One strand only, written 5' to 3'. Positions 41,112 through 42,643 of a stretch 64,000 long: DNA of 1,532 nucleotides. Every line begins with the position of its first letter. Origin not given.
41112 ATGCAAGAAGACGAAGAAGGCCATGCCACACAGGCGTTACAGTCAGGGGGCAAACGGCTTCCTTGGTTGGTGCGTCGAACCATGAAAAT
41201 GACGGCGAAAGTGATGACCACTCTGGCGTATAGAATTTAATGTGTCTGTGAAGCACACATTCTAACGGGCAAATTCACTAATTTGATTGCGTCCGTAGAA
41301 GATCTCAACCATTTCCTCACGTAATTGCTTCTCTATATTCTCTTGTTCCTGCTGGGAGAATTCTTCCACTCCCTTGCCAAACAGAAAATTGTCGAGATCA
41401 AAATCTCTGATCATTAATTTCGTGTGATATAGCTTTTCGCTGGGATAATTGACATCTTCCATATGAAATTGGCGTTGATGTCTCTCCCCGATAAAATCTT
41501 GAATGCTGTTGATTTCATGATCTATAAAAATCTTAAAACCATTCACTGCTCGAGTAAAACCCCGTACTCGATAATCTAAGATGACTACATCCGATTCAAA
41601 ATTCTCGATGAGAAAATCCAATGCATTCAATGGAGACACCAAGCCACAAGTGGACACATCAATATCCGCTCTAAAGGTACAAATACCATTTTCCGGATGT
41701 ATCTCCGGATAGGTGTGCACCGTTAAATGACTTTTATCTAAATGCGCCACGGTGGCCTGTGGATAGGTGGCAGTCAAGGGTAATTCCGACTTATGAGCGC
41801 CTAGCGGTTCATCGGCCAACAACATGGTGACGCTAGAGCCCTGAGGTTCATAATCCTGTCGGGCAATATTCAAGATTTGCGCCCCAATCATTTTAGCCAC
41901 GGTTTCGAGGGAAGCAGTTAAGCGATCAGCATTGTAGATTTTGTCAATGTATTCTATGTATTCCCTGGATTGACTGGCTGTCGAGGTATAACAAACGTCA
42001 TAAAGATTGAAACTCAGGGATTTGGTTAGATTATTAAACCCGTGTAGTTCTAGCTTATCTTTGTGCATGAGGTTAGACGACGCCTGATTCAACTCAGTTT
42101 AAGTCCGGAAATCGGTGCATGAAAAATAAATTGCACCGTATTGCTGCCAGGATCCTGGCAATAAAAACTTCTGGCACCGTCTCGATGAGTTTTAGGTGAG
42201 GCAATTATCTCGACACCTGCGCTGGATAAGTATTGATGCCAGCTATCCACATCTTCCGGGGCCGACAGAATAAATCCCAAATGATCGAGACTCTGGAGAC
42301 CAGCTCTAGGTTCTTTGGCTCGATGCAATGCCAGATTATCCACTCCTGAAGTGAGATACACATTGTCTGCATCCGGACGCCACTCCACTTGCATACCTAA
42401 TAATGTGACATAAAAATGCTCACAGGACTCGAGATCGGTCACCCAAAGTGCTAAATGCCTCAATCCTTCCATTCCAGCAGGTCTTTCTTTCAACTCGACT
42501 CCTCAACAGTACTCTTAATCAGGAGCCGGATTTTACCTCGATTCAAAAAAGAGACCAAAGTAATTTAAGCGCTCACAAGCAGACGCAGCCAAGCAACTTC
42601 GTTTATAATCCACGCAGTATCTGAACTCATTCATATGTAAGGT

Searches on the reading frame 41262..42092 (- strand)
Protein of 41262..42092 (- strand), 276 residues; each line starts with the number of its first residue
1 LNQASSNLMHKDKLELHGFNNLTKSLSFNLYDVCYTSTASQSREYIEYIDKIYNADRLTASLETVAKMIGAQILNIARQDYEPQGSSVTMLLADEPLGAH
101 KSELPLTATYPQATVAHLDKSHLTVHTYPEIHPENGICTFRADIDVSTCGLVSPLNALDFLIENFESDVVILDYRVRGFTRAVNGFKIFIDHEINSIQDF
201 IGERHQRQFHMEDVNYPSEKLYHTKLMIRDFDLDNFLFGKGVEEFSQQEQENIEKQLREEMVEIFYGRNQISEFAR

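Call 3: search_protein_families(library=pfam, proteins=[window:41262-42092:-], max_evalue=0.01)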
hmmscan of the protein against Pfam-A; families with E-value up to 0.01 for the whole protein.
window:41262-42092:- (276 aa): 1 family
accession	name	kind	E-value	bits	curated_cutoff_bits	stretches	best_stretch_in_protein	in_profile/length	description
PF02675.21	AdoMet_dc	-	6.8e-13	49.3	25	1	50-177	12-106/107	S-adenosylmethionine decarboxylase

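Call 4: search_protein_families(library=ncbifam, proteins=[window:41262-42092:-], max_evalue=0.01)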
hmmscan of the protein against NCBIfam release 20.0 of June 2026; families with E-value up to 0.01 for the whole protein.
window:41262-42092:- (276 aa): 2 families
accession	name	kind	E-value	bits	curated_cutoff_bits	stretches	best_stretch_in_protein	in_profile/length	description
TIGR03331.1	SAM_DCase_Eco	equivalog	7.1e-121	402.4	255.8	1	13-269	1-258/259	adenosylmethionine decarboxylase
TIGR03330.1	SAM_DCase_Bsu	equivalog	3.3e-11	43.5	75.65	1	114-177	55-111/112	adenosylmethionine decarboxylase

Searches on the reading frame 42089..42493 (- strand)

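Call 3: search_protein_families(library=pfam, proteins=[window:42089-42493:-], max_evalue=0.01)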
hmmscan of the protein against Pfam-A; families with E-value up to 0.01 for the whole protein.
window:42089-42493:- (134 aa): 5 families
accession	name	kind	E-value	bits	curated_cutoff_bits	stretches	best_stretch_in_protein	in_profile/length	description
PF00903.31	Glyoxalase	-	4.6e-18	66.2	20.6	1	11-122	2-121/121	Glyoxalase/Bleomycin resistance protein/Dioxygenase superfamily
PF13669.12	Glyoxalase_4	-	6.5e-05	23.6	27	1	12-107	1-105/109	Glyoxalase/Bleomycin resistance protein/Dioxygenase superfamily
PF22632.2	BphC_D1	-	0.00019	21.6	27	0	16-47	6-37/51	Dihydroxybiphenyl dioxygenase BphC D1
PF18029.7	Glyoxalase_6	-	0.0005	21.1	23.6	1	18-120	6-103/106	Glyoxalase-like domain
PF12681.13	Glyoxalase_2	-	0.00063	20.1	30.1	1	16-120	6-111/118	Glyoxalase-like domain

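Call 4: search_protein_families(library=ncbifam, proteins=[window:42089-42493:-], max_evalue=0.01)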
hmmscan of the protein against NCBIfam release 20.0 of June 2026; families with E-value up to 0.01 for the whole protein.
window:42089-42493:- (134 aa): 29 families (the best 25 are shown)
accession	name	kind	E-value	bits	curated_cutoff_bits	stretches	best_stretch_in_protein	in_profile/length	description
TIGR02295.1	HpaD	equivalog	1.2e-11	44.4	321.4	1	13-125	7-118/298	3,4-dihydroxyphenylacetate 2,3-dioxygenase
TIGR03211.1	catechol_2_3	equivalog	2.4e-10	40.2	320.2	1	11-124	5-117/303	catechol 2,3-dioxygenase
NF000496.2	Fos_GSH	equivalog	6.7e-08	32.7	180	1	8-119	2-111/136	fosfomycin resistance glutathione transferase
NF000221.4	FosA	exception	1.6e-07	31.3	250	1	9-118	3-110/137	FosA family fosfomycin resistance glutathione transferase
NF000094.1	354827590_fosA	exception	2.9e-07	30.7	275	1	9-118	3-107/135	FosA family fosfomycin resistance glutathione transferase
NF003152.0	PRK04101.1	equivalog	3.5e-07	30.6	171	1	8-121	2-115/139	metallothiol transferase FosB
NF000339.2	fos-Crono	exception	4.5e-07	30.1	275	1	9-120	2-108/134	FosA family fosfomycin resistance glutathione transferase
NF032892.0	fosA7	exception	2.5e-06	27.6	305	1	9-120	3-112/140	FosA7 family fosfomycin resistance glutathione transferase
TIGR03213.1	23dbph12diox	equivalog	2.6e-06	27.1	366.45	1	10-127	3-119/287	biphenyl-2,3-diol 1,2-dioxygenase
NF000026.1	154989_fosA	exception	3.5e-06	27.2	275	1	9-120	3-112/141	FosA/FosA2 family fosfomycin resistance glutathione transferase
NF000075.1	299782351_fosA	exception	3.5e-06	27.1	275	1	8-119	2-111/138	FosA3/FosA4 family fosfomycin resistance glutathione transferase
NF041414.1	ArsI_CadI_VOC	equivalog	3.5e-06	26.7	116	1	13-99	3-87/147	ArsI/CadI family heavy metal resistance metalloenzyme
NF000125.1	498180014_fosA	hypoth_equivalog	4.4e-06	26.9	250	1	9-120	4-114/129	Fos family putative thiol transferase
NF000495.1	FosK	exception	6.2e-06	26.1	280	1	9-120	3-107/132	fosfomycin resistance glutathione transferase FosK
NF040540.1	fosA5_fam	exception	6.6e-06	26.2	310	1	9-119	3-111/139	FosA5 family fosfomycin resistance glutathione transferase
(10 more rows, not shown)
